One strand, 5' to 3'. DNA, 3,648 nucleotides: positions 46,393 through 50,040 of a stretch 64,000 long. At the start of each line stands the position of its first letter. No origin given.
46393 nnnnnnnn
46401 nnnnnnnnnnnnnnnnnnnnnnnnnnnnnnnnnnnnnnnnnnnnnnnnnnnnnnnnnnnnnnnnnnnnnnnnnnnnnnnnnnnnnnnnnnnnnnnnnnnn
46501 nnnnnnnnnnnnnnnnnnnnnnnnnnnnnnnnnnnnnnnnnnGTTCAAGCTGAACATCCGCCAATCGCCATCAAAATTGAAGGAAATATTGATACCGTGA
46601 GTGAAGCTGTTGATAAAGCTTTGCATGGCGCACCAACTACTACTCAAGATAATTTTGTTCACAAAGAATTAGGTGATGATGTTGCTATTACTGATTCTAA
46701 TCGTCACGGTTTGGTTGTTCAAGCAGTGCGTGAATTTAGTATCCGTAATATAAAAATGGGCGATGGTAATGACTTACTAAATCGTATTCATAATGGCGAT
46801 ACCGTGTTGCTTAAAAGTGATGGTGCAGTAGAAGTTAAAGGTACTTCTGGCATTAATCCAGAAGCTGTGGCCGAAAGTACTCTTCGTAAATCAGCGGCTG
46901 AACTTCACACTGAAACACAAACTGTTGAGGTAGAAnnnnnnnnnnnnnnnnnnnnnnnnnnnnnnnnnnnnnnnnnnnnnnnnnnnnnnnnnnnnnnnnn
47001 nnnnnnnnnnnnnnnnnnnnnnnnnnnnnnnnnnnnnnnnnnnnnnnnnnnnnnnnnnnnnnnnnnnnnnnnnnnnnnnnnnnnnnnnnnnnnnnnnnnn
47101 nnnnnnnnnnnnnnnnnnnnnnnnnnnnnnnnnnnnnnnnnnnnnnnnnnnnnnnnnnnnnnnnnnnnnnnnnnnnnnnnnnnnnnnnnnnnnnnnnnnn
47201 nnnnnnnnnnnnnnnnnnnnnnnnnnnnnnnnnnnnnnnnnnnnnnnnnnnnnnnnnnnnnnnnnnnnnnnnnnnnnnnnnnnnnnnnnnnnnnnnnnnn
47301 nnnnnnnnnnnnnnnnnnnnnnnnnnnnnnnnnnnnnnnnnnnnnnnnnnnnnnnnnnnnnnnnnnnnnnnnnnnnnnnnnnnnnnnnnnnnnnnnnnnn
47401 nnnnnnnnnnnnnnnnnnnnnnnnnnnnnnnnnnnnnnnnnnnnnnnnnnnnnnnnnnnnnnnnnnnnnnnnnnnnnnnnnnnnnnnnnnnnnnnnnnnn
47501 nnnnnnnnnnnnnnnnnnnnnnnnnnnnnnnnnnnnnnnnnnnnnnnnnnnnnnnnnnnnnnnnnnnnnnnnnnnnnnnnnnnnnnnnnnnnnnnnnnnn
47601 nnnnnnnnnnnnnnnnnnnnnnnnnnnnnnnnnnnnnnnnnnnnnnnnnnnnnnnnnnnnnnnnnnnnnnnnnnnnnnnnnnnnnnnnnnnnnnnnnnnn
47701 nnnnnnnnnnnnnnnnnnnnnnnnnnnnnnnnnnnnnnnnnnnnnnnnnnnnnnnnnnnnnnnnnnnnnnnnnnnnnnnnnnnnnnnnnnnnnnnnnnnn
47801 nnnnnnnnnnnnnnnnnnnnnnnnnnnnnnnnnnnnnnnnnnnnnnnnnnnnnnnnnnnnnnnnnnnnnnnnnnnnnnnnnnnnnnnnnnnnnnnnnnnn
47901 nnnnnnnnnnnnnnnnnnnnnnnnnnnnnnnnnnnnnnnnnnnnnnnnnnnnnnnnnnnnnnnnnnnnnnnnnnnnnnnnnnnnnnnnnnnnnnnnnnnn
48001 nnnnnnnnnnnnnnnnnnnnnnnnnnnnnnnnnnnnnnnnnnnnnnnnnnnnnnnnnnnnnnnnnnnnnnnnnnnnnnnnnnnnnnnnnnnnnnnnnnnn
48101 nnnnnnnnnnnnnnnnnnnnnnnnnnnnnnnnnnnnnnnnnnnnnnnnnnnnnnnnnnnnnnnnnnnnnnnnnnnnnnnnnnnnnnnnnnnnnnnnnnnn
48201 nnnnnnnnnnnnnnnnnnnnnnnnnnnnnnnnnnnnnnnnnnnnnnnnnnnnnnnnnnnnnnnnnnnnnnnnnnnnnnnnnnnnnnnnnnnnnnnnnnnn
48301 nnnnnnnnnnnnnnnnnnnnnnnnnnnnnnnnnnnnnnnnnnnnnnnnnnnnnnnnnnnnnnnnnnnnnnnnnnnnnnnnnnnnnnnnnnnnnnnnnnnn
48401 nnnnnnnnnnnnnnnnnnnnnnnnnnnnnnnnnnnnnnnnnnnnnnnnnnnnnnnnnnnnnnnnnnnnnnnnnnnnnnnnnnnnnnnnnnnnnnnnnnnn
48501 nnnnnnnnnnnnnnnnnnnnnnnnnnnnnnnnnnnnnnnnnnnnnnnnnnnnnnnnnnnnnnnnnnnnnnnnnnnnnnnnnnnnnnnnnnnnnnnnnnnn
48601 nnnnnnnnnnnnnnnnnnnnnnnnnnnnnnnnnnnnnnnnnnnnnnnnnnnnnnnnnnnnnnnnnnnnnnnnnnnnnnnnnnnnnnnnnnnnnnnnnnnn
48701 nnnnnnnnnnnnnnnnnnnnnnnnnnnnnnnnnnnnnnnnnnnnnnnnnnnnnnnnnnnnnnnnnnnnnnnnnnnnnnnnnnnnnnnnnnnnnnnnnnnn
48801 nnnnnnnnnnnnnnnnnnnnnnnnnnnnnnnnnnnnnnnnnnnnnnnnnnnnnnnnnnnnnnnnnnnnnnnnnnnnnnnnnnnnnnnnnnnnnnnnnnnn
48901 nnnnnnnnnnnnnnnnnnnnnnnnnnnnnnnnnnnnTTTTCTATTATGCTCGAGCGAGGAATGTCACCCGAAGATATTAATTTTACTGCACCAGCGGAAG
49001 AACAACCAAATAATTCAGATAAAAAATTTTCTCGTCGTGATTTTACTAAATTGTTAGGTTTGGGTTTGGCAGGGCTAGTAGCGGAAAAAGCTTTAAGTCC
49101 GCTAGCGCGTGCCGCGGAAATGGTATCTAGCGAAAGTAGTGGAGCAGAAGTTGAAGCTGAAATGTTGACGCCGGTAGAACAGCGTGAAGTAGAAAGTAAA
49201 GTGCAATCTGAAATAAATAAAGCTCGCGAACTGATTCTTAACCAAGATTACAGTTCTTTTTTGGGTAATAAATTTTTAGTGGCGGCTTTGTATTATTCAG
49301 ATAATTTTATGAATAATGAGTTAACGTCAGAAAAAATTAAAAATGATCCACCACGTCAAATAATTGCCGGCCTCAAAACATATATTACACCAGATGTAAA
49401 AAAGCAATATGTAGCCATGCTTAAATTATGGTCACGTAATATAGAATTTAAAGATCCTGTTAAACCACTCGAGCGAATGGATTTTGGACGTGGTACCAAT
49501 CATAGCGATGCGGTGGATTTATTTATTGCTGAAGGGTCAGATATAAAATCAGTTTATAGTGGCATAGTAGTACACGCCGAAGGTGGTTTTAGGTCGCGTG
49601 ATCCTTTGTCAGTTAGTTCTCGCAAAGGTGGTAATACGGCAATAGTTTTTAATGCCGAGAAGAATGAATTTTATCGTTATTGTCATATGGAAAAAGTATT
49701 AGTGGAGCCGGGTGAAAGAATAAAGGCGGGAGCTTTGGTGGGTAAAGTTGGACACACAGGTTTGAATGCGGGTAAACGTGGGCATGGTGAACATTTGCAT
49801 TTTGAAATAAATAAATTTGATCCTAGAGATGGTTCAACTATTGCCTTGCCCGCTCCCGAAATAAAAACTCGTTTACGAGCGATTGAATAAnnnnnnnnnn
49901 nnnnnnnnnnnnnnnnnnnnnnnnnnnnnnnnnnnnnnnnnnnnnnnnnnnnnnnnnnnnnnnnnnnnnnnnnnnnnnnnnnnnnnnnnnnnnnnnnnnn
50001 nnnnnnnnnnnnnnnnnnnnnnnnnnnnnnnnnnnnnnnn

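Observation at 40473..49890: Cluster of giant uncharacterised proteins with tape-measure-like features and a Tat-signal M23 peptidase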

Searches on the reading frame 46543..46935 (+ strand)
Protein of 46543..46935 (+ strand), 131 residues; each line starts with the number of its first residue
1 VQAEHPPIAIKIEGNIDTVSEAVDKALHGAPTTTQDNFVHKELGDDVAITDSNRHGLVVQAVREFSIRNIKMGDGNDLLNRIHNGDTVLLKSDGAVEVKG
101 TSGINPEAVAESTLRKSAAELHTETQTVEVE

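Call 28: find_homologous_proteins(query=A2, max_evalue=0.001)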
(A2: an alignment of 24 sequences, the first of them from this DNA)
Query A2 (24 sequences): 1704 candidates shared short words with the query, none scored E <= 0.001.
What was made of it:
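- Tried and rejected: The third find_homologous_proteins search, using the domain alignment, returned nothing even though relatives exist in the other library (call 28).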

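Call 29: search_solved_structures(query=A2, max_evalue=10)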
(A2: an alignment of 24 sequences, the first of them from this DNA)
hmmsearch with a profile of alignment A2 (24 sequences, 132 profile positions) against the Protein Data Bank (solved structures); distinct sequences matched with E-value up to 10: 0.
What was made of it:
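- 46552..46914 (+): Family-defining conserved domain (aa 865-985): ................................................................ Predicted beta-alpha-alpha-alpha-beta-beta-alpha. No PDB sequence match (call 29).
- On LysM (120-aa conserved domain): No PDB profile hit (call 29).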

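Call 32: find_related_loci(query=A3, collection=genome_contigs, flank=10000)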
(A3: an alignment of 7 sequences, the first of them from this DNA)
Query A3 (131 aa) in genome_contigs; peptide patterns used: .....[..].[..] (x = any residue, [..] = any of these).
16 stretches matched a pattern; 2 encode a relative of the query (tblastn E <= 1e-3); 2 distinct loci.
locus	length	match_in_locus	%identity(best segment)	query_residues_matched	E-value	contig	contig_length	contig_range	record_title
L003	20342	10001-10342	47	8-120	2e-26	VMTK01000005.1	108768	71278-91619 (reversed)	MAG: Candidatus Falkowbacteria bacterium isolate S3_17 k141_22701, whole genome shotgun sequence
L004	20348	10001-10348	41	7-121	6e-26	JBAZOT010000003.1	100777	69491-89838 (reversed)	MAG: Patescibacteria group bacterium isolate SO_2017_SWC_12 scaffold_241_c1_LP-4_2017, whole genome shotgun sequence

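Call 35: search_protein_families(library=pfam, proteins=[L004:32-2320:+, L004:2346-2708:+, L004:2722-7386:+, L004:7577-11494:+, L004:11695-12582:-, L004:12934-13257:+, L004:13331-13777:+, L004:14671-15186:+, L004:16267-17031:+, L004:17158-18873:+], max_evalue=0.01)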
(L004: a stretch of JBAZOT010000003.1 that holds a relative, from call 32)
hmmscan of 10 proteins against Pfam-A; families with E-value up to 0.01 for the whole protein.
L004:32-2320:+ (762 aa): 0 families

L004:2346-2708:+ (120 aa): 1 family
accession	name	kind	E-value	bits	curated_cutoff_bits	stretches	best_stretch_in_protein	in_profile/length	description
PF18908.5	DUF5663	-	3.9e-06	27.8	23.7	1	30-113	3-84/84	Protein of unknown function (DUF5663)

L004:2722-7386:+ (1554 aa): 0 families

L004:7577-11494:+ (1305 aa): 0 families

L004:11695-12582:- (295 aa): 1 family
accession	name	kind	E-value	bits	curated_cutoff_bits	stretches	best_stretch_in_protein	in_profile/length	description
PF06810.17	Phage_scaffold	-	0.0026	18.2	35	1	204-286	9-102/170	Phage capsid assembly scaffolding protein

L004:12934-13257:+ (107 aa): 0 families

L004:13331-13777:+ (148 aa): 1 family
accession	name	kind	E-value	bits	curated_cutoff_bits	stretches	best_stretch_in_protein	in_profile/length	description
PF01668.23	SmpB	-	3.4e-51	173.4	27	1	5-147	2-142/143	SmpB protein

L004:14671-15186:+ (171 aa): 2 families
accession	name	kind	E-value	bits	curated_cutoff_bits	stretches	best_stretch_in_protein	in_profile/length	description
PF05198.21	IF3_N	-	3e-25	88.6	26.9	1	9-78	1-70/70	Translation initiation factor IF-3, N-terminal domain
PF00707.27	IF3_C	-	6.7e-19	68.1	34.8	1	85-169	1-85/86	Translation initiation factor IF-3, C-terminal domain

L004:16267-17031:+ (254 aa): 0 families

L004:17158-18873:+ (571 aa): 3 families
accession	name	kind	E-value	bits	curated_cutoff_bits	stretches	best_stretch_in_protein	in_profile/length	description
PF00750.26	tRNA-synt_1d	-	2e-94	316.9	23.3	1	112-443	16-349/349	tRNA synthetases class I (R), catalytic domain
PF05746.21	DALR_1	-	6.6e-28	97.6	22.3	1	457-571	1-117/117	DALR anticodon binding domain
PF03485.21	Arg_tRNA_synt_N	-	1.8e-13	51.3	21.5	1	6-92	5-85/85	Arginyl tRNA synthetase N terminal domain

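Call 36: search_protein_families(library=pfam, proteins=[L003:728-2407:+, L003:3209-3766:+, L003:3798-4412:-, L003:4550-6853:-, L003:7068-7688:+, L003:7751-11329:+, L003:11395-12174:-, L003:12192-13328:-, L003:13394-14131:-, L003:16513-17478:+], max_evalue=0.01)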
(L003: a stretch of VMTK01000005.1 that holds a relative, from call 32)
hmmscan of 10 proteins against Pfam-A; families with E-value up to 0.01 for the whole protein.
L003:728-2407:+ (559 aa): 15 families
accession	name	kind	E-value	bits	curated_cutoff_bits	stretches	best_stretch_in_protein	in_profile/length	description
PF13177.12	DNA_pol3_delta2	-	3.7e-41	141.3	27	1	19-178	2-159/161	DNA polymerase III, delta subunit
PF00004.35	AAA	-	5.7e-12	46.7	21.2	1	40-174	2-126/131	ATPase family associated with various cellular activities (AAA)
PF12169.13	DNA_pol3_gamma3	-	8.7e-12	45.5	24.4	1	246-362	14-128/143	DNA polymerase III subunits gamma and tau domain III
PF22608.2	DNAX_ATPase_lid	-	2.1e-09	37.5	27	1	184-230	2-48/49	DNA polymerase III clamp loader subunit, ATPase lid domain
PF13401.12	AAA_22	-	5.1e-07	30.5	27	1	35-155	4-120/130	AAA domain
PF05496.18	RuvB_N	-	2.6e-06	27.7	27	1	9-66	2-63/159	Holliday junction DNA helicase RuvB P-loop domain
PF20964.2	DnaX_C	-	4.4e-06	27.1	26.2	1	421-516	5-100/113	DNA polymerase III subunit tau, C-terminal domain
PF21960.2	RCF1-5-like_lid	-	2.8e-05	24.4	27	1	187-218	2-34/43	RCF1/5-like, AAA+ ATPase lid domain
PF13245.12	AAA_19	-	4.7e-05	24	25.1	1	36-153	11-122/134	AAA domain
PF13604.12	AAA_30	-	8.4e-05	22.8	27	1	39-154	21-122/191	AAA domain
PF07728.20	AAA_5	-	0.00033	21.1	22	1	40-148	3-94/139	AAA domain (dynein-related subfamily)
PF06068.19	TIP49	-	0.00059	19.5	23.8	0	123-155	277-309/347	TIP49 P-loop domain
PF04851.21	ResIII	-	0.0028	18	22.5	0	118-145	123-151/164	Type III restriction enzyme, res subunit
PF13173.12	AAA_14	-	0.0036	17.7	27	0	38-146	4-87/129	AAA domain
PF07724.20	AAA_2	-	0.0047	17.4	27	1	39-146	6-101/166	AAA domain (Cdc48 subfamily)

L003:3209-3766:+ (185 aa): 1 family
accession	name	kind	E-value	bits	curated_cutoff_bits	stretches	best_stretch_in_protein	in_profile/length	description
PF00466.25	Ribosomal_L10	-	4.8e-22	78.4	22.8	1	14-112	1-99/100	Ribosomal protein L10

L003:3798-4412:- (204 aa): 0 families

L003:4550-6853:- (767 aa): 2 families
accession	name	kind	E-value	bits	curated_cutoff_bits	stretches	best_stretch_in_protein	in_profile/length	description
PF17170.10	DUF5128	-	0.00027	20.7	22.9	1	704-764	54-123/321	6-bladed beta-propeller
PF04012.17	PspA_IM30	-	0.00043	20.4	33.9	1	420-496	50-125/220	PspA/IM30 family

L003:7068-7688:+ (206 aa): 0 families

L003:7751-11329:+ (1192 aa): 0 families

L003:11395-12174:- (259 aa): 1 family
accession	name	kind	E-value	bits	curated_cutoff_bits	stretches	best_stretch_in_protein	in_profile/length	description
PF00691.25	OmpA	-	0.00021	22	27.2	1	157-216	2-63/98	OmpA family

L003:12192-13328:- (378 aa): 0 families

L003:13394-14131:- (245 aa): 0 families

L003:16513-17478:+ (321 aa): 9 families
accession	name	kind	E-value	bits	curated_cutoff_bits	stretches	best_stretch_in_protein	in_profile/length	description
PF01795.25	Methyltransf_5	-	3.3e-104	349.1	27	1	6-321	1-309/309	MraW methylase family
PF13847.12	Methyltransf_31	-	4.6e-08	33.3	27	1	29-107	7-81/145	Methyltransferase domain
PF01189.24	Methyltr_RsmB-F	-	3.3e-05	24.1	27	1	20-119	3-98/199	16S rRNA methyltransferase RsmB/F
PF01209.24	Ubie_methyltran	-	0.00011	22.1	20.1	1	23-83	45-105/233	ubiE/COQ5 methyltransferase family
PF06962.18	rRNA_methylase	-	0.00036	20.9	22.7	0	53-109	1-53/137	Putative rRNA methylase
PF02390.23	Methyltransf_4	-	0.001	19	24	1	28-106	4-78/173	Putative methyltransferase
PF05175.20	MTS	-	0.0012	18.9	23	0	35-90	40-95/170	Methyltransferase small domain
PF01135.25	PCMT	-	0.0017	18.6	20.3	1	11-80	59-128/210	Protein-L-isoaspartate(D-aspartate) O-methyltransferase (PCMT)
PF11144.14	DUF2920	-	0.0078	15.9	24.7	0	191-279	230-323/400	Protein of unknown function (DUF2920)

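Call 46: find_related_loci(query=A3, collection=metagenome_contigs, flank=10000)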
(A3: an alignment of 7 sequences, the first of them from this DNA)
Query A3 (131 aa) in metagenome_contigs; peptide patterns used: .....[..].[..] (x = any residue, [..] = any of these).
21 stretches matched a pattern; 3 encode a relative of the query (tblastn E <= 1e-3); 3 distinct loci.
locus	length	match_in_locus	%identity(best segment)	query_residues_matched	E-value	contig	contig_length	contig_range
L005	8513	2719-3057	47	8-120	9e-27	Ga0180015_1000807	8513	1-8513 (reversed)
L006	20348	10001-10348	41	7-121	7e-26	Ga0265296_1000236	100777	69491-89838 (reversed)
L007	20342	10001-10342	47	8-120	3e-26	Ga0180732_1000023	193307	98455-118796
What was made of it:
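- Tried and rejected: The narrower pattern TQDNF[IV]H[KN] recovered only 2 genome loci and 3 metagenome loci (calls 32, 46), so the taxonomic breadth is under-sampled.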

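Call 47: find_related_loci(query=A3, collection=viral_contigs, flank=10000)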
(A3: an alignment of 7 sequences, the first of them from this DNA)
Query A3 (131 aa) in viral_contigs; peptide patterns used: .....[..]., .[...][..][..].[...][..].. (x = any residue, [..] = any of these).
25 stretches matched a pattern, but none encodes a relative of the query by tblastn (E <= 1e-3).
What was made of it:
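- On Phage/tailocin tape-measure module: No IMG/VR relative (call 47).
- IMG/VR holds no relative (call 47).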

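Call 102: search_protein_families(library=pfam, proteins=[L004:2722-7386:+], max_evalue=0.1)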
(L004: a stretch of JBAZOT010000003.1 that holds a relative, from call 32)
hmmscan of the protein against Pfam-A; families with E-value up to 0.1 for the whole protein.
L004:2722-7386:+ (1554 aa): 2 families
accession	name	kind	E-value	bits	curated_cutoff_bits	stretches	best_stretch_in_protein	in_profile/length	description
PF24983.1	DUF7774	-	0.049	14.1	26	0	547-581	18-50/97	Domain of unknown function (DUF7774)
PF11314.13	DUF3117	-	0.076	13.3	25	0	1173-1204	16-45/50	Protein of unknown function (DUF3117)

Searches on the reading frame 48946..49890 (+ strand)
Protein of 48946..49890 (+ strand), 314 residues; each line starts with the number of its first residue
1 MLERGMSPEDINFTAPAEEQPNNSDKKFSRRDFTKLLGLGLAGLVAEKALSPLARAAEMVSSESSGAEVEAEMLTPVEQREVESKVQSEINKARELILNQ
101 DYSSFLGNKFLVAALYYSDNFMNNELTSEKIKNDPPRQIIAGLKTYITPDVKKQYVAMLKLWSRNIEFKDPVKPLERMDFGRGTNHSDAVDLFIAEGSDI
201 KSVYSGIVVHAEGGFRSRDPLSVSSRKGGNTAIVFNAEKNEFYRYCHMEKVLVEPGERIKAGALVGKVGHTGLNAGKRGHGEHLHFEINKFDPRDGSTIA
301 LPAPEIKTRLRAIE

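Call 5: search_protein_families(library=pfam, proteins=[window:48946-49890:+], max_evalue=0.1)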
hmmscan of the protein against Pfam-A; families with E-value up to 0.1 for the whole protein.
window:48946-49890:+ (314 aa): 1 family
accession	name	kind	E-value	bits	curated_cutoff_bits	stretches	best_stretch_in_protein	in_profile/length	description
PF01551.29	Peptidase_M23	-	1.4e-15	57.7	28.7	1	188-290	4-89/96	Peptidase family M23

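Call 9: search_protein_families(library=phrogs, proteins=[window:48946-49890:+], max_evalue=0.01)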
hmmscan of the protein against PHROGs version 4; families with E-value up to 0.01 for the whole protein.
window:48946-49890:+ (314 aa): 17 families
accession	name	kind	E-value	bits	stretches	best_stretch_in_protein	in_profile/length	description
phrog_7767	-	other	7.6e-14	52.9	1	183-302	18-115/194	metallo-endopeptidase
phrog_6700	-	lysis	1.8e-12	46.1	1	156-292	2596-2715/2898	endolysin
phrog_14988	-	other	2.2e-12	48.2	1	178-289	26-127/272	peptidase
phrog_3578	-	lysis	1.9e-09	38.4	1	237-292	291-340/405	endolysin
phrog_8537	-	unknown function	7.7e-08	33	1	222-290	38-102/384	-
phrog_10030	-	tail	5.4e-07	28.2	1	167-290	1894-2007/2105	tail length tape measure protein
phrog_36429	-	unknown function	2.2e-06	26.6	1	189-289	132-221/1159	-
phrog_4070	-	tail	2.3e-06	27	1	195-293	625-715/989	tail length tape measure protein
phrog_1067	-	head and packaging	1.7e-05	24.4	1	208-307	777-864/991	minor head protein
phrog_13392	-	lysis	3e-05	24.7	1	235-288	97-147/308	endolysin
phrog_21656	-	other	0.00014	21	1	238-290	678-731/1022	peptidase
phrog_16615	-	other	0.00028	20.8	1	236-307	457-518/529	peptidase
phrog_3572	-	lysis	0.00041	19.9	1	239-290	522-574/653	endolysin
phrog_28672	-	other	0.0012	18.5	1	243-288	333-373/397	metallo-endopeptidase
phrog_880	-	lysis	0.0046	17.4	1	244-299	77-130/435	endolysin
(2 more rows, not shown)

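Call 10: search_protein_families(library=ncbifam, proteins=[window:48946-49890:+], max_evalue=0.01)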
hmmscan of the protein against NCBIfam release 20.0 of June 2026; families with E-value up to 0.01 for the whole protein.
window:48946-49890:+ (314 aa): 9 families
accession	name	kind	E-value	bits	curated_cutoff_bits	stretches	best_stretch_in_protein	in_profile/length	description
NF008652.0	PRK11649.1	equivalog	3.8e-07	29.2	341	1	225-288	340-397/439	murein DD-endopeptidase MepM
NF053824.1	PdgNdpepShyC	equivalog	1.3e-05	24.4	700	1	234-288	330-380/429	peptidoglycan DD-endopeptidase ShyC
NF052530.1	Heli_ShapePgp3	exception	1.4e-05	24.4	300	1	230-288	198-251/270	peptidoglycan metallopeptidase Pgp3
NF053825.1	PdgNdpepShyA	equivalog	8.3e-05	21.4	700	1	233-288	330-380/425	peptidoglycan DD-endopeptidase ShyA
NF004799.0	PRK06148.1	subfamily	0.00014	19.9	1128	1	188-289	442-538/1015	hypothetical protein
NF041208.1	celldiv_DipM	equivalog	0.00017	21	740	1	182-290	314-406/419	cell division endopeptidase DipM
NF053738.1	S2SprSpoIIQBc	equivalog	0.00046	19.9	250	1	235-290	160-212/232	stage II sporulation protein SpoIIQ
NF052336.1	PdgHdaseHSB100310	equivalog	0.0024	17.3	500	1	230-302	88-151/316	peptidoglycan hydrolase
NF052529.1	PG_M23_Pgp6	exception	0.0077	14.9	600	0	245-288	381-419/452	peptidoglycan metallopeptidase Pgp6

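Call 70: search_solved_structures(query=window:48946-49890:+, max_evalue=0.001, show_alignments=2)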
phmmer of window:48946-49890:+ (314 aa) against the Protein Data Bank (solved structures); distinct sequences matched with E-value up to 0.001: 13.
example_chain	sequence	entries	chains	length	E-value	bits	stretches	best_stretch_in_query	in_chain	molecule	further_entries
5j1l_A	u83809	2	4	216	4.4e-05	26.2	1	229-292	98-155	ToxR-activated gene (TagE)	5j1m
6jmx_A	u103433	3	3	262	0.00011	24.9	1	120-288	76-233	Peptidase M23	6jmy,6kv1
5kqb_A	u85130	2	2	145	0.00024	23.8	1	233-290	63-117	Peptidase M23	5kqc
4qp5_A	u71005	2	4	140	0.00025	23.8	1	189-306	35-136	Lysostaphin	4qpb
5kvp_A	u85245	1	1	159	0.00025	23.7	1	188-293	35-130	Zoocin A endopeptidase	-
2b44_A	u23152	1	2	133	0.00049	22.8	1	189-282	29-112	Glycyl-glycine endopeptidase lytM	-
2b0p_A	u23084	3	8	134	0.0005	22.8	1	189-282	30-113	Glycyl-glycine endopeptidase lytM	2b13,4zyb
2hsi_A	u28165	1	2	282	0.00084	22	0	240-296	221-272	Putative peptidase M23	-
6jn1_A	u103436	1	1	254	0.00084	22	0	120-280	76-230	Peptidase M23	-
6jn0_A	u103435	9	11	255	0.00085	22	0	120-280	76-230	Peptidase M23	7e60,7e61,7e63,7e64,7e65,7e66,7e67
6jmz_A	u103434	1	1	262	0.00091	21.9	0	120-280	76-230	Peptidase M23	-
6smk_A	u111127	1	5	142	0.00094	21.9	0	236-293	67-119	Peptidase_M23 domain-containing protein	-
5nmy_A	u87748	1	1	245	0.00097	21.8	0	189-307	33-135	Lysostaphin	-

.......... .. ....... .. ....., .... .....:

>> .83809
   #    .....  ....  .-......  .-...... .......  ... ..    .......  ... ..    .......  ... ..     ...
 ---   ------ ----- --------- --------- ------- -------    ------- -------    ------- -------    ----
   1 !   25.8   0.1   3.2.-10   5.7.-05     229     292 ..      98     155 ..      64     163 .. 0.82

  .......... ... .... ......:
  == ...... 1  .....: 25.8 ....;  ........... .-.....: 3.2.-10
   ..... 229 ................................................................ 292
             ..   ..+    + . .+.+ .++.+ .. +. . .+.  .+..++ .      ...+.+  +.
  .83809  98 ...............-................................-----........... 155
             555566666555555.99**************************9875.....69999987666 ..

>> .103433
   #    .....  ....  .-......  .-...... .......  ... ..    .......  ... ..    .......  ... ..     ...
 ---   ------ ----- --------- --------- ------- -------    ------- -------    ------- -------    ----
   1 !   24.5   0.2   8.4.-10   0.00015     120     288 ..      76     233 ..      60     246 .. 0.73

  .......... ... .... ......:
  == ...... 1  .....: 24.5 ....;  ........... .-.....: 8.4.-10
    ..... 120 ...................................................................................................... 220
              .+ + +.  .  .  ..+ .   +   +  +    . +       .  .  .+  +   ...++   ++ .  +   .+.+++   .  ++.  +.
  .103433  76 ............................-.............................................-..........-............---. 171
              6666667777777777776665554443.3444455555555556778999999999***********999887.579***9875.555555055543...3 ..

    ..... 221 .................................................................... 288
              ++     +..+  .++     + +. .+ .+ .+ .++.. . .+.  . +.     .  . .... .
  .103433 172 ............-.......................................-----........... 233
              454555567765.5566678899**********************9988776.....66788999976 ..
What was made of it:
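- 48946..49890 (+): 314-aa M23 peptidase with a twin-arginine-like leader (SRRDFTK, nt 49030-49050). A genome-specific neighbour, 9 nt after the giant gene, not part of the conserved module. Calls 5, 9, 10, 70.
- On Peptidase M23 (314-aa protein): PDB M23 matches (call 70).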
